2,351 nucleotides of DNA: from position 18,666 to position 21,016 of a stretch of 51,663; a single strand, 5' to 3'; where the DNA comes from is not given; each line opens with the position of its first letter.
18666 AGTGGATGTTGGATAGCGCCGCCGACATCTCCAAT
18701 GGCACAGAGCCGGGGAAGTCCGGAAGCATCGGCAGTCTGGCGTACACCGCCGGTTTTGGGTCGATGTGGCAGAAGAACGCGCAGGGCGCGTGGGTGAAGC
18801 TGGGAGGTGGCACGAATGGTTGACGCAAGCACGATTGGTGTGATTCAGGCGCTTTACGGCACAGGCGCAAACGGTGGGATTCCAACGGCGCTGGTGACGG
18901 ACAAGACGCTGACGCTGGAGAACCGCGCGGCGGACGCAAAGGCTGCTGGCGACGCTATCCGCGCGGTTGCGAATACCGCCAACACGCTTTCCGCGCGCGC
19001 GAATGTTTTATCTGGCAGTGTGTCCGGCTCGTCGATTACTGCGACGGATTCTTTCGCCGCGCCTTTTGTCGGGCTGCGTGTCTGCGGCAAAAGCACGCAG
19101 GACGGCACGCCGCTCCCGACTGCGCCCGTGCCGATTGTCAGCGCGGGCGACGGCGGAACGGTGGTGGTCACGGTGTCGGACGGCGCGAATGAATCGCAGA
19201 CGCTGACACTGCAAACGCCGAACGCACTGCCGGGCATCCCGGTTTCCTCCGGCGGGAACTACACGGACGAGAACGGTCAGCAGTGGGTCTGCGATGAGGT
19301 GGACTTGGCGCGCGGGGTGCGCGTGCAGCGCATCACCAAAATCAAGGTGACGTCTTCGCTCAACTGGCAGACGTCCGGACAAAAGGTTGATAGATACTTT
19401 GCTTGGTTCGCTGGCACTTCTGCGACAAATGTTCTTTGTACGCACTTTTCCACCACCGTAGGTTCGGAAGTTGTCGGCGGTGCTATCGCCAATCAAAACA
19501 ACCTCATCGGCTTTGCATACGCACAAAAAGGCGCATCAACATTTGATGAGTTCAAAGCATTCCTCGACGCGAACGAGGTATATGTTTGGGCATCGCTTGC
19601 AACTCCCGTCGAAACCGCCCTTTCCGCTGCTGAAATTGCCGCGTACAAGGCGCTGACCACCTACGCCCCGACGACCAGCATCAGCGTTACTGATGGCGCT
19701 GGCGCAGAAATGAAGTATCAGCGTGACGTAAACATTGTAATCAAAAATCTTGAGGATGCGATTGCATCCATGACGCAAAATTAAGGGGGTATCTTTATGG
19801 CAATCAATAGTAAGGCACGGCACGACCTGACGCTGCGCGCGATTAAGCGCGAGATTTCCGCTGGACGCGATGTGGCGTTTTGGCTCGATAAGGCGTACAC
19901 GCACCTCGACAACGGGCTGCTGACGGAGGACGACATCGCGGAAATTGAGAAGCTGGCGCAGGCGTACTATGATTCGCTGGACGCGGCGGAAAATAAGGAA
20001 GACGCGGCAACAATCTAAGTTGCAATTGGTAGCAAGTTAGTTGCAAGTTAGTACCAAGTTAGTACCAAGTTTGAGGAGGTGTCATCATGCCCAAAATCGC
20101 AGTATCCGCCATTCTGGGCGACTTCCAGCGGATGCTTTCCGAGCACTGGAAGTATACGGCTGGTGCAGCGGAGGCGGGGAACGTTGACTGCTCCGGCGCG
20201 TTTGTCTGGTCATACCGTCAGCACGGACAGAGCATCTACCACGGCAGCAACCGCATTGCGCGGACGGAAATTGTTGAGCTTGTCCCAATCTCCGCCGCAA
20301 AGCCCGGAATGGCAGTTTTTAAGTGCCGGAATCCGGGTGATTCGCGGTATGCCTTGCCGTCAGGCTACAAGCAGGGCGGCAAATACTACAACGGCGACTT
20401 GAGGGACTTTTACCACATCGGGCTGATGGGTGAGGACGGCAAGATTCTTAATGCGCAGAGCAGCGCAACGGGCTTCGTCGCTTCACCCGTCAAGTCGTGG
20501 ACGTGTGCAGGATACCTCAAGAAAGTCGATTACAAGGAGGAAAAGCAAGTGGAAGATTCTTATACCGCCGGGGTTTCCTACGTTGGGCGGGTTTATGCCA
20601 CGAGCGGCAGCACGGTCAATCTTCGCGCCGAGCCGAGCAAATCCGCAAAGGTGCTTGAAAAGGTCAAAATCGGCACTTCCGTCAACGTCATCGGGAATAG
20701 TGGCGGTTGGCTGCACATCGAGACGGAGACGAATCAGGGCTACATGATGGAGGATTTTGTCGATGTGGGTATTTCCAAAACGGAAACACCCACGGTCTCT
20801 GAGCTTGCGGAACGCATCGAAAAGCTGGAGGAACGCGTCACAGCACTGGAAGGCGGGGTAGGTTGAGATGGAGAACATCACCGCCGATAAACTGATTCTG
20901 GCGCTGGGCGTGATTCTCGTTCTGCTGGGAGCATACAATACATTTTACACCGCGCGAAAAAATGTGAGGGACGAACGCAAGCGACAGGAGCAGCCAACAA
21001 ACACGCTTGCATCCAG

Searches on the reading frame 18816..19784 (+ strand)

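Call 23: search_protein_families(library=phrogs, proteins=[window:18816-19784:+], max_evalue=0.001)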
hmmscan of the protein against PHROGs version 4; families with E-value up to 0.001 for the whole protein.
window:18816-19784:+ (322 aa): 1 family
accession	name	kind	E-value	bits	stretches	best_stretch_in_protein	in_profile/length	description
phrog_23208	-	head and packaging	0.00061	19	1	158-272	553-676/840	virion structural protein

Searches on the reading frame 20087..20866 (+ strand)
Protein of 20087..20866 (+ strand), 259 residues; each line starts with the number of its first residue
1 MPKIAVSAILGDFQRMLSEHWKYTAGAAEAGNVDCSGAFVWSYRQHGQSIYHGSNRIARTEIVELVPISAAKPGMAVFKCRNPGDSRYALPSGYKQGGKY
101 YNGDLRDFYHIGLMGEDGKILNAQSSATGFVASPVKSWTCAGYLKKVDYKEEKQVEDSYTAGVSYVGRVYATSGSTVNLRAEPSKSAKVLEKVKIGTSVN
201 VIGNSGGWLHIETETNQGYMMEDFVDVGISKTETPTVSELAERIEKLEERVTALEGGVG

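Call 23: search_protein_families(library=phrogs, proteins=[window:20087-20866:+], max_evalue=0.001)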
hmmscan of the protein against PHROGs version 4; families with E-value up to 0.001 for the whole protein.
window:20087-20866:+ (259 aa): 2 families
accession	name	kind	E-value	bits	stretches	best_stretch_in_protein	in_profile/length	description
phrog_329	-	tail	7.1e-07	28.8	1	7-169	536-660/949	minor tail protein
phrog_1794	-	lysis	2.6e-06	28.1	1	137-226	241-328/336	amidase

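Call 93: search_dna_similar(query=window:20087-20866:+, collection=phages, mode=protein, max_rows=12, max_evalue=0.001)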
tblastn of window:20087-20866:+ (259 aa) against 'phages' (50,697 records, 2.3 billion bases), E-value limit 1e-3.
Records with a match: 1; places in all: 1; records where one place covers at least 80% of the query: 1.
Best place of each record, by identity: <60% 1.
By first word of the organism name: Bacteriophage 1.
By host as written in the record: - 1.
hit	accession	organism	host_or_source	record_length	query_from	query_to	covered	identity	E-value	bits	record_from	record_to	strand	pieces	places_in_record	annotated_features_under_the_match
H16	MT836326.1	Bacteriophage sp.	human fecal samples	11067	1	225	87%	29.4%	4e-19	92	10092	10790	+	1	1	record has no annotation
